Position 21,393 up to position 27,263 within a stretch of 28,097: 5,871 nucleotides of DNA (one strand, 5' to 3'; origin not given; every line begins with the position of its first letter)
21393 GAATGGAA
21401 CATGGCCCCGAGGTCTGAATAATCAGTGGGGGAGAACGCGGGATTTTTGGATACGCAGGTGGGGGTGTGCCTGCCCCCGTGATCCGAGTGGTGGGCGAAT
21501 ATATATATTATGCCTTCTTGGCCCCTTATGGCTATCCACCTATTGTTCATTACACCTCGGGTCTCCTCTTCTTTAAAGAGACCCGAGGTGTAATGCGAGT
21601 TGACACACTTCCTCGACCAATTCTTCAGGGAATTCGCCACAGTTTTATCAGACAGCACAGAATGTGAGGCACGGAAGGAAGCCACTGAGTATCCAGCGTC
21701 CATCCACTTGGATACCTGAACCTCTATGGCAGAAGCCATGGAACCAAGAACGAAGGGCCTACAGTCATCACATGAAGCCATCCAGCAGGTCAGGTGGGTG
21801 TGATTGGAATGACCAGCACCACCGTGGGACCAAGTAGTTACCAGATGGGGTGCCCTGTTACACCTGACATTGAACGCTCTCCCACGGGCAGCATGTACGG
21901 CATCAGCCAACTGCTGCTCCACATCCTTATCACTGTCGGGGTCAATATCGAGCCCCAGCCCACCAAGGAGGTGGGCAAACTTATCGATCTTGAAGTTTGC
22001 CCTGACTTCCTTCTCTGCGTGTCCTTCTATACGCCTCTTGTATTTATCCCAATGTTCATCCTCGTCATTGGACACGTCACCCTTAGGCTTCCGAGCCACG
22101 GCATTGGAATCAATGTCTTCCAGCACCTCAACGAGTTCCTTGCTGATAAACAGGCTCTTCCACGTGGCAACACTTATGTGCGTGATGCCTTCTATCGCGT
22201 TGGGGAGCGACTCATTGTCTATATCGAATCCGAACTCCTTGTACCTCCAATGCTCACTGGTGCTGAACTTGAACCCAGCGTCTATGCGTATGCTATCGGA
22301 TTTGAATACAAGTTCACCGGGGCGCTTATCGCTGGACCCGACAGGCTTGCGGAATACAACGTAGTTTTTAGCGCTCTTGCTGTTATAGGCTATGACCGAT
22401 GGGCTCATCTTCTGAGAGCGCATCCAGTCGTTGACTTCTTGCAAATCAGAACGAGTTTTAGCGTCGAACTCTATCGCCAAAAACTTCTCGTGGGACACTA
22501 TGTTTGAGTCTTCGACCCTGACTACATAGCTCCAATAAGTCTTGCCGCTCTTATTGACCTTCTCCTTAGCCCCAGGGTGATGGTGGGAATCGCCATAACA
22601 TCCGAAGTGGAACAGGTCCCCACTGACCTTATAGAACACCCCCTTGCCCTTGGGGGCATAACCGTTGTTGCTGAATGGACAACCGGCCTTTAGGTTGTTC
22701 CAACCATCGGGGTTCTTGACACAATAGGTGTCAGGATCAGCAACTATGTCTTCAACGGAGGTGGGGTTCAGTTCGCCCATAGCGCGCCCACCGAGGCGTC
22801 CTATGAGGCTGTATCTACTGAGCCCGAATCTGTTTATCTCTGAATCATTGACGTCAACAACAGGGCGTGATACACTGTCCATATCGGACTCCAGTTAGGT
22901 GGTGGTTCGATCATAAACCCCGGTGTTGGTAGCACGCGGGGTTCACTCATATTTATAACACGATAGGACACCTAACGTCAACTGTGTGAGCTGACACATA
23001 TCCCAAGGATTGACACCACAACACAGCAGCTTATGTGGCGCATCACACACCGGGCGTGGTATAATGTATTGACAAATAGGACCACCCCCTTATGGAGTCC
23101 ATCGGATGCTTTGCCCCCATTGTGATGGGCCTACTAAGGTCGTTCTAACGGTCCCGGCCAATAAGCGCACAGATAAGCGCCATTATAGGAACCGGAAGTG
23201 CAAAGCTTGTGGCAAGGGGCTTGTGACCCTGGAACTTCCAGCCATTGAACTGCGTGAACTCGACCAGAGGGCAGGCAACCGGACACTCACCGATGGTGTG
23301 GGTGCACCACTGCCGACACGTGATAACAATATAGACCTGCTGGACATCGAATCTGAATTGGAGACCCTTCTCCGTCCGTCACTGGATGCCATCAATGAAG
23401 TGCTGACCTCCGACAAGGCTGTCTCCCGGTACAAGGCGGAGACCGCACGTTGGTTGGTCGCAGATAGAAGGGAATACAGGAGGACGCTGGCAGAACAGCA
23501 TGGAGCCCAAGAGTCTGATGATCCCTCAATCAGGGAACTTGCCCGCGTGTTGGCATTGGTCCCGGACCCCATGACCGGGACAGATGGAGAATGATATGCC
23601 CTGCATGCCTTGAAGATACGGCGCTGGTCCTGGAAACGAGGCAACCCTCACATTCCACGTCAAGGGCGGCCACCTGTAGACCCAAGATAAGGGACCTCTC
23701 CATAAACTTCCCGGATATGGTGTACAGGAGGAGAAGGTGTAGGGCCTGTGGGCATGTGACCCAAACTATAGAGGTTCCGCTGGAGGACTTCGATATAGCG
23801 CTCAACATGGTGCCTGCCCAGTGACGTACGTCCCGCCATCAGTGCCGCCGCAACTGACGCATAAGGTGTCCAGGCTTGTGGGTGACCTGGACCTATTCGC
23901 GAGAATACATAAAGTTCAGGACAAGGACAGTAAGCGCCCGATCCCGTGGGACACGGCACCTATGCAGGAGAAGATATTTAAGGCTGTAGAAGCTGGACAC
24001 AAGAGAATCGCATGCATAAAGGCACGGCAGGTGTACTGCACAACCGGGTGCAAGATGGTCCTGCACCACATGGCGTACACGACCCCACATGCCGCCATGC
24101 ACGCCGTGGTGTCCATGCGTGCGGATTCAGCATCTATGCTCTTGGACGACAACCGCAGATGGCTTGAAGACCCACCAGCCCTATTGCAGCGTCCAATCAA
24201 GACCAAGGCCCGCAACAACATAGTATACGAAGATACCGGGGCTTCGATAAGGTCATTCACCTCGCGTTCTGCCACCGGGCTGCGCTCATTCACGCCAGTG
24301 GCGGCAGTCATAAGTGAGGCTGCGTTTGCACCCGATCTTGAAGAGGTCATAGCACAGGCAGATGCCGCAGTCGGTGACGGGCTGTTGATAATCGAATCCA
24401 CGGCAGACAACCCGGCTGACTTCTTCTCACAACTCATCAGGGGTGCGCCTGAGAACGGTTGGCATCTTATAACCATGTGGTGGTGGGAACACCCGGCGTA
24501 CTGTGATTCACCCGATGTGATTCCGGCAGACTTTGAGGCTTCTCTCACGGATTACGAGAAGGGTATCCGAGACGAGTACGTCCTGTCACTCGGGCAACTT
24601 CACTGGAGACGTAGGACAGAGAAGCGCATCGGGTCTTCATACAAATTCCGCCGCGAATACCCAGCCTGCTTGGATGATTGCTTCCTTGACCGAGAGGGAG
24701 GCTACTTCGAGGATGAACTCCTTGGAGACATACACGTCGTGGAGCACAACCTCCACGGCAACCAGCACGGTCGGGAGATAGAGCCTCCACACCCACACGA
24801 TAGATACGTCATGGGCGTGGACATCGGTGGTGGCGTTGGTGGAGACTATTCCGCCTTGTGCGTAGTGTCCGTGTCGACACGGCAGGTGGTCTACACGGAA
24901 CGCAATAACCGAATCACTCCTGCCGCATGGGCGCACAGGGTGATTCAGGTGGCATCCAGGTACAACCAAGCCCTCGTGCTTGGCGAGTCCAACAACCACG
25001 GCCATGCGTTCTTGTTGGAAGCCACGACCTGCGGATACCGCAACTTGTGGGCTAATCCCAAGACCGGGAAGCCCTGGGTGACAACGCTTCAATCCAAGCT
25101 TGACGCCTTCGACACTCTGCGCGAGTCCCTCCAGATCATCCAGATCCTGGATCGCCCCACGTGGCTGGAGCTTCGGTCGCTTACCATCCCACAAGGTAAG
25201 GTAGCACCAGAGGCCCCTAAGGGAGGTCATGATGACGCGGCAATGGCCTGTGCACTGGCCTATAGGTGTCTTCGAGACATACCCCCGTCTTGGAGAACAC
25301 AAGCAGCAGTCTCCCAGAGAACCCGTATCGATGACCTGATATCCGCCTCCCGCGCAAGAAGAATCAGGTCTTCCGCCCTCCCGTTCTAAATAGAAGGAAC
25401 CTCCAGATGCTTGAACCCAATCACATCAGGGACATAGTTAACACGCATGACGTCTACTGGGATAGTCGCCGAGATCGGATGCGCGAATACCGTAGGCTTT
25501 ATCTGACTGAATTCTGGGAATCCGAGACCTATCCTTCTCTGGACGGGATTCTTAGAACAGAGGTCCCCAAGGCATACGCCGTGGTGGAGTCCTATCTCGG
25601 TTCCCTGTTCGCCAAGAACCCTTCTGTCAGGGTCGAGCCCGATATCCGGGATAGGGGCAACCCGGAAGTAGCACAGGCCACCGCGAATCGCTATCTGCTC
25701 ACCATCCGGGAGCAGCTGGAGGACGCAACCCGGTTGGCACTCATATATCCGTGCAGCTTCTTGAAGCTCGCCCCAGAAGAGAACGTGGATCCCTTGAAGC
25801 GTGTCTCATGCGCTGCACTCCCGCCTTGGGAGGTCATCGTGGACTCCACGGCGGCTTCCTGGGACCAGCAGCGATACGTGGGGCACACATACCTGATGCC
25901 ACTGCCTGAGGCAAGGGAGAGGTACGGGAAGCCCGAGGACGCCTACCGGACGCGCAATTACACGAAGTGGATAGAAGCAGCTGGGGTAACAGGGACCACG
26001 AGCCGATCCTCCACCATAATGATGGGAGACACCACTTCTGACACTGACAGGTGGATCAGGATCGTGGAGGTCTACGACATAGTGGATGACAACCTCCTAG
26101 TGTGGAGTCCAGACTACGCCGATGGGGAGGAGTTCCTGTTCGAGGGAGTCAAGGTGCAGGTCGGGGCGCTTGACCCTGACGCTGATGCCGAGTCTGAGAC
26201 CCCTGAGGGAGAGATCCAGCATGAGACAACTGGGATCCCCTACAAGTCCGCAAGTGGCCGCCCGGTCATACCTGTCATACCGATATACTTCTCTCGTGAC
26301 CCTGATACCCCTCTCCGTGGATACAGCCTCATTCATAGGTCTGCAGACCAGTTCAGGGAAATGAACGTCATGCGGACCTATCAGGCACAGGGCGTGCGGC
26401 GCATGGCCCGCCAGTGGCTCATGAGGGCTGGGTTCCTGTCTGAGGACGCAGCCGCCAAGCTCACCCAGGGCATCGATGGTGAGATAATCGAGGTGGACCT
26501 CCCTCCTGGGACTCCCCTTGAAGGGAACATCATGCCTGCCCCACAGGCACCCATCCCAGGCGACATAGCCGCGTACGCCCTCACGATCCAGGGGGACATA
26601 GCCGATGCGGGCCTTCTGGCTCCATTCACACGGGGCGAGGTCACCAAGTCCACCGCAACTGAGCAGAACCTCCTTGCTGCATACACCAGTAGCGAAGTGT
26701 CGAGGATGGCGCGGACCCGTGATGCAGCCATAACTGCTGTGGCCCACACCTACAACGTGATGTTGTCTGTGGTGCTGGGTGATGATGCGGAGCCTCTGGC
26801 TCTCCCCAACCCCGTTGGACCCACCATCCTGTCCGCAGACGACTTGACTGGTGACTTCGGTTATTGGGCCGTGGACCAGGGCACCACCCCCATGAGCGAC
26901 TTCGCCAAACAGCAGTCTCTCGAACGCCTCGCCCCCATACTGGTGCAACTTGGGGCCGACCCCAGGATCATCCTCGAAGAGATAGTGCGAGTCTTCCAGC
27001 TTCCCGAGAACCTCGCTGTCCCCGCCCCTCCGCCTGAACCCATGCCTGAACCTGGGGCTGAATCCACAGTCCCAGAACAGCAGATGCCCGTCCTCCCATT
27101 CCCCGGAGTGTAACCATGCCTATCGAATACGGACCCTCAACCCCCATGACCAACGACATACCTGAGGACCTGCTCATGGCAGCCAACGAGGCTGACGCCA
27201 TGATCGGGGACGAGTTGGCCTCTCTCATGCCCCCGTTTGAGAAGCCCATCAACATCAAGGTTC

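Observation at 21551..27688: Perfect 15-bp-stem hairpin with conserved 3' flank present twice, once inside a protein-coding sequence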

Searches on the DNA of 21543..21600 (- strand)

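Call 94: build_rna_model(alignment_id=A3, structure=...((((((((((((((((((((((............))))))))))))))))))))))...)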
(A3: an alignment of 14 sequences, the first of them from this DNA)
Model R1 built from alignment A3 (14 sequences, 62 columns); structure: as given.
model positions 61; base pairs 22; branch points 0; effective number of sequences 6.94; information 0.916 bits per position. Calibrated on 0.2 Mb of random sequence (short: E-values are rough).
structure used (alignment columns):
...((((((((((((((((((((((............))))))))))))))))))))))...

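Call 95: search_with_rna_model(model_id=R1, sources=[window, L010, L011, L025, L031, L036, L083, L084, L085, L086, L087, L089, L090, L091, L092, L093, L037, L039, L044, L045, L047, L049, L051, L052, L055, L061, L064, L067, L070, L071, L073, L077, L081], max_evalue=1)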
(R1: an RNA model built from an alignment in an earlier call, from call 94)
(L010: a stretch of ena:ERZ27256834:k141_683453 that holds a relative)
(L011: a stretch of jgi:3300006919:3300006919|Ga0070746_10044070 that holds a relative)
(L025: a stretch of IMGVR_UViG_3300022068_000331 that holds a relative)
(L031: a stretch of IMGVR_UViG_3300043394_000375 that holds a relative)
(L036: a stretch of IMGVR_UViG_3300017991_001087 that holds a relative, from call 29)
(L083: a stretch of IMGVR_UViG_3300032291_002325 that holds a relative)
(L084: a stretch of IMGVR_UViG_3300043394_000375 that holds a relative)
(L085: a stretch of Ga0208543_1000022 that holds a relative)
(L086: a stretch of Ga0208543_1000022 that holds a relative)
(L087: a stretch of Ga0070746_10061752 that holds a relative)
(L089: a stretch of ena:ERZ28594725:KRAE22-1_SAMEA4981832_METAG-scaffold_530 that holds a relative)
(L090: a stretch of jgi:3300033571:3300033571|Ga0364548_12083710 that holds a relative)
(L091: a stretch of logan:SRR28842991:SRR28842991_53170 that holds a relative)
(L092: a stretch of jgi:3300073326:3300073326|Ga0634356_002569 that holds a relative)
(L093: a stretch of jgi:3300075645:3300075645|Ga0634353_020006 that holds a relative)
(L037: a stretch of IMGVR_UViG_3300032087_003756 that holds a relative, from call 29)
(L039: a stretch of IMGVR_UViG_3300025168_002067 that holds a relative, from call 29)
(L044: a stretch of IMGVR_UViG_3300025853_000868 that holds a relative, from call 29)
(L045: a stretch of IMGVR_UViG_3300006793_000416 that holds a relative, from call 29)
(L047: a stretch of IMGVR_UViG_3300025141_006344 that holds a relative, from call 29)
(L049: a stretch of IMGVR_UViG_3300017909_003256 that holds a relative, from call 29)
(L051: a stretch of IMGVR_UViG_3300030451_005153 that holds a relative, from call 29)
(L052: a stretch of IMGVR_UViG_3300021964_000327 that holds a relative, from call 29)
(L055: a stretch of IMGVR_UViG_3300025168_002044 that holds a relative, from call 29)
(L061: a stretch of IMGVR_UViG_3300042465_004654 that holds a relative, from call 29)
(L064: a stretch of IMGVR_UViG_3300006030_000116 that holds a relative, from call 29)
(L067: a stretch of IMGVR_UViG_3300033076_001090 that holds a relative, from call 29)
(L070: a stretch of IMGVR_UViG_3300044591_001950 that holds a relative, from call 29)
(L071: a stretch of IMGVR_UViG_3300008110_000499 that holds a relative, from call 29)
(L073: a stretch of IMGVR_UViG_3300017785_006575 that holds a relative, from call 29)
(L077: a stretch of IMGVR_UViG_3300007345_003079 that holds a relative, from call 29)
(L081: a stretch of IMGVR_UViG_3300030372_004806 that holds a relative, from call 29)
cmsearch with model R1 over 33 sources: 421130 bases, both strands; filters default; matches with E-value up to 1: 50.
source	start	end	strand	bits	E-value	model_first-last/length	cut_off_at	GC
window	21543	21600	-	70.4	4.6e-16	1-61/61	no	0.47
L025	4278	4335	-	69.1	1.1e-15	1-61/61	no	0.52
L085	11307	11364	+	69.1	1.1e-15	1-61/61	no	0.52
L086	11307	11364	+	69.1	1.1e-15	1-61/61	no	0.52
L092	3224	3279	+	68.7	1.4e-15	1-61/61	no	0.43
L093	1420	1475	+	68.7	1.4e-15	1-61/61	no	0.43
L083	11303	11358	+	67.3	3.5e-15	1-61/61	no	0.46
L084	6232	6287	+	67.3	3.5e-15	1-61/61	no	0.46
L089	11303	11358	+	67.3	3.5e-15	1-61/61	no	0.46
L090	2091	2146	+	67.3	3.5e-15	1-61/61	no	0.46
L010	1684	1741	+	67.1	3.8e-15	1-61/61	no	0.45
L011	1532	1589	+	66.4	5.9e-15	1-61/61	no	0.5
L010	3133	3193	+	65.8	9e-15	1-61/61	no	0.44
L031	11822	11877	-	65.7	9.7e-15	1-61/61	no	0.48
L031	11736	11791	-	64.1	2.6e-14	1-61/61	no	0.38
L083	3579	3634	-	64.1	2.6e-14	1-61/61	no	0.38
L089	3579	3634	-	64.1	2.6e-14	1-61/61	no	0.38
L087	505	566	+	63.8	3.3e-14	1-61/61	no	0.44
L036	3765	3825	+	61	2e-13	1-61/61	no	0.46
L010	3133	3193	-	60.8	2.2e-13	1-61/61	no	0.44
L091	1447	1504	+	59.7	4.7e-13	1-61/61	no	0.45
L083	3665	3720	-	59.7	4.7e-13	1-61/61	no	0.45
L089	3665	3720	-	59.7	4.7e-13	1-61/61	no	0.45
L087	505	566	-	56.1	4.6e-12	1-61/61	no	0.44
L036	3765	3825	-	53.7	2.2e-11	1-61/61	no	0.46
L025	4278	4335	+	52.6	4.5e-11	1-61/61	no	0.52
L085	11307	11364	-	52.6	4.5e-11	1-61/61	no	0.52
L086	11307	11364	-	52.6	4.5e-11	1-61/61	no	0.52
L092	3224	3279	-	52.3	5.4e-11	1-61/61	no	0.43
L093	1420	1475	-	52.3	5.4e-11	1-61/61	no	0.43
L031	11822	11877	+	51.1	1.2e-10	1-61/61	no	0.48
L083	11303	11358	-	50.5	1.7e-10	1-61/61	no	0.46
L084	6232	6287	-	50.5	1.7e-10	1-61/61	no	0.46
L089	11303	11358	-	50.5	1.7e-10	1-61/61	no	0.46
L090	2091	2146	-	50.5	1.7e-10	1-61/61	no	0.46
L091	1447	1504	-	47.2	1.4e-09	1-61/61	no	0.45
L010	1684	1741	-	47.1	1.5e-09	1-61/61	no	0.45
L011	1532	1589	-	45.1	5.5e-09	1-61/61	no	0.5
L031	11736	11791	+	42.5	3e-08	1-61/61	no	0.38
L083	3579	3634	+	42.5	3e-08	1-61/61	no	0.38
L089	3579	3634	+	42.5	3e-08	1-61/61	no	0.38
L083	3665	3720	+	35.9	2e-06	1-61/61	no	0.45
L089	3665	3720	+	35.9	2e-06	1-61/61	no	0.45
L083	12076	12115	+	17.1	0.38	1-61/61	no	0.43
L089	12076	12115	+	17.1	0.38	1-61/61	no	0.43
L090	2864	2903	+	17.1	0.38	1-61/61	no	0.43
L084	7002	7041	+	17.1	0.38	1-61/61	no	0.43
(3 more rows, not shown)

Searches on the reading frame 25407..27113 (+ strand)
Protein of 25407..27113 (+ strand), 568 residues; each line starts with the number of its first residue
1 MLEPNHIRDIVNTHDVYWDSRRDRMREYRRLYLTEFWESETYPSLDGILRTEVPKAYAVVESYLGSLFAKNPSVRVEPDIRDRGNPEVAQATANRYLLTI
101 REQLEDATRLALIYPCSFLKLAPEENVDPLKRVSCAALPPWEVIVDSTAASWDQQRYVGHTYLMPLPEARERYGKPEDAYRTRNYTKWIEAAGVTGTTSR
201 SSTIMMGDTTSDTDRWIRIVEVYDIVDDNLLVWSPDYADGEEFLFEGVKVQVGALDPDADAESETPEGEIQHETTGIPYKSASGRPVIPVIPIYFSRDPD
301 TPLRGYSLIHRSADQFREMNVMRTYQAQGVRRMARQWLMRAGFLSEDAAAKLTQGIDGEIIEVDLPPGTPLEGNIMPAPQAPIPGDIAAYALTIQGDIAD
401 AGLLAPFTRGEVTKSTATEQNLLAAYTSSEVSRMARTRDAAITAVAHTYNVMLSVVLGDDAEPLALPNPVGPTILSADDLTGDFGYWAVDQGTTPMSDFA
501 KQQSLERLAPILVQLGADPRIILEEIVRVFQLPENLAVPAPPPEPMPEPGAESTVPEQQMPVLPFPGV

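Call 17: search_protein_families(library=pfam, proteins=[window:25407-27113:+], max_evalue=0.01)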
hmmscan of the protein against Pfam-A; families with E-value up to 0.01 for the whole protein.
window:25407-27113:+ (568 aa): 0 families

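Call 18: search_protein_families(library=phrogs, proteins=[window:25407-27113:+], max_evalue=0.01)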
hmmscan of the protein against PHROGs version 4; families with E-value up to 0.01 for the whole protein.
window:25407-27113:+ (568 aa): 1 family
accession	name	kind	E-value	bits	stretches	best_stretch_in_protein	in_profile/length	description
phrog_156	-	head and packaging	1.3e-10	41.4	1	17-400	25-403/681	portal protein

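Call 29: find_related_loci(query=window:25407-27113:+, collection=viral_contigs, flank=10000)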
Query window:25407-27113:+ (568 aa) in viral_contigs; peptide patterns used: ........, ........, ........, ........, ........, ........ (x = any residue, [..] = any of these).
51 stretches matched a pattern; 46 encode a relative of the query (tblastn E <= 1e-3); 46 distinct loci.
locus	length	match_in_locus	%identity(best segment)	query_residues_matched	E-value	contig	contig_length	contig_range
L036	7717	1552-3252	98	1-568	0e+0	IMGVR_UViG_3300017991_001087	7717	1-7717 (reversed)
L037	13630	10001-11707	78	1-556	0e+0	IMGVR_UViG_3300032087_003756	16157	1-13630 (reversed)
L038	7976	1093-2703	79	1-537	0e+0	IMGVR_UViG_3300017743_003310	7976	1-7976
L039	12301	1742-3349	81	1-536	0e+0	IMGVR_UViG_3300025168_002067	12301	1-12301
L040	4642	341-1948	81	1-536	0e+0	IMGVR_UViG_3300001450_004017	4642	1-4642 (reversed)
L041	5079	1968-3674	78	1-556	0e+0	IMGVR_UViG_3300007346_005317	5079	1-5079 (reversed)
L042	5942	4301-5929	79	1-543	0e+0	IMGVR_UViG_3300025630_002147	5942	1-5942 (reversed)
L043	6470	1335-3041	77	1-556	0e+0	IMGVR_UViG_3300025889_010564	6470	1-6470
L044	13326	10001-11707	77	1-556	0e+0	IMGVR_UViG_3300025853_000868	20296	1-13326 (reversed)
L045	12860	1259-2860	79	1-536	0e+0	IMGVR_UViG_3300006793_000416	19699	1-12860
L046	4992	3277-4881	77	1-536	0e+0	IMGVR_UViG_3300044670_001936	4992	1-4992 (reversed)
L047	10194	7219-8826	77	1-536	0e+0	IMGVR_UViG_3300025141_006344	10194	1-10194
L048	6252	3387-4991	76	1-536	0e+0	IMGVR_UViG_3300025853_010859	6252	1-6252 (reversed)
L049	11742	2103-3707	76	1-536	0e+0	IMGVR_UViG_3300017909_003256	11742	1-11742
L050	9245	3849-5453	74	1-537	0e+0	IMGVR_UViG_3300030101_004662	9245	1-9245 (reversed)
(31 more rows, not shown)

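Call 88: search_dna_similar(query=window:25407-27113:+, collection=phages, mode=protein, max_rows=10)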
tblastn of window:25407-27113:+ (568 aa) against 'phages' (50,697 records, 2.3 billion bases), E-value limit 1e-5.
No match.
